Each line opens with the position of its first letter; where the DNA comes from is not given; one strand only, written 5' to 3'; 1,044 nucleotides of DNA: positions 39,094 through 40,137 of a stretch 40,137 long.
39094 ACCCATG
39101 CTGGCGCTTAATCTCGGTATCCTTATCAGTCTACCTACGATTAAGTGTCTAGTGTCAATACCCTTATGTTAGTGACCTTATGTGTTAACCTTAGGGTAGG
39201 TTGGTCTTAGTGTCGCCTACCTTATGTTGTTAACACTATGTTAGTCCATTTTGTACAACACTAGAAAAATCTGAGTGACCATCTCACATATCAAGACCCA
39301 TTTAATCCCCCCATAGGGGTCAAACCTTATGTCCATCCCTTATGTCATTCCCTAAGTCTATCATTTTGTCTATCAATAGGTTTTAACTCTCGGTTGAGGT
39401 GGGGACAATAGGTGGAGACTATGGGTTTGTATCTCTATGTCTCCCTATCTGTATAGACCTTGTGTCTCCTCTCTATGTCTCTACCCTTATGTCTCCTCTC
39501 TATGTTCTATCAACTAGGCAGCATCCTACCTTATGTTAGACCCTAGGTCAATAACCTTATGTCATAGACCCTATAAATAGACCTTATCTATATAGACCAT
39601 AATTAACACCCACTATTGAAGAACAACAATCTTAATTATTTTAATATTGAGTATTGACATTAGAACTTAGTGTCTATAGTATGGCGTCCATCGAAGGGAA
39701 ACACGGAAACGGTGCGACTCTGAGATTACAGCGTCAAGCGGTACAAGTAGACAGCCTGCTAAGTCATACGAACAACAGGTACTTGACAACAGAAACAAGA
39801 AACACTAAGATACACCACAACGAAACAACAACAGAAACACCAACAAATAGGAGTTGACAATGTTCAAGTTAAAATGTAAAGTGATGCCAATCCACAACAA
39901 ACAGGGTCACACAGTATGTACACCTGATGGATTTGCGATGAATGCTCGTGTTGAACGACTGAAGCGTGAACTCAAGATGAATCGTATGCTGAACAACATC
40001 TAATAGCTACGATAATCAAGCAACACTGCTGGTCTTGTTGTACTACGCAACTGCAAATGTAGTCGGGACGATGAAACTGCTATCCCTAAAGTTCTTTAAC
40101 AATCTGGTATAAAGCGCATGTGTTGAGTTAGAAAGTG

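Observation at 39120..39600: Genome terminus maps inside the window: T7-like left-end sequence and short-repeat array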

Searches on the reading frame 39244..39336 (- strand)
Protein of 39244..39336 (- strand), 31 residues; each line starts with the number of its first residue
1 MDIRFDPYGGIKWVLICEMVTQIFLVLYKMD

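Call 53: search_protein_families(library=phrogs, proteins=[window:39244-39336:-], max_evalue=0.1)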
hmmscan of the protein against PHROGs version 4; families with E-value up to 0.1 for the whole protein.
window:39244-39336:- (31 aa): 0 families

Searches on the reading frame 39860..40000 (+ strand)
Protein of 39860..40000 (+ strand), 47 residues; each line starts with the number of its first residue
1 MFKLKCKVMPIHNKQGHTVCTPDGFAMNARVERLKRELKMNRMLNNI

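Call 53: search_protein_families(library=phrogs, proteins=[window:39860-40000:+], max_evalue=0.1)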
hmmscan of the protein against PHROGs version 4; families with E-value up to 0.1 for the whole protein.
window:39860-40000:+ (47 aa): 2 families
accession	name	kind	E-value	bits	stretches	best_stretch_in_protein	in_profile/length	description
phrog_8393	-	unknown function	5e-20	73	1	3-47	1-45/111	-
phrog_29241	-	unknown function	7.3e-07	30.4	1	18-41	28-51/56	-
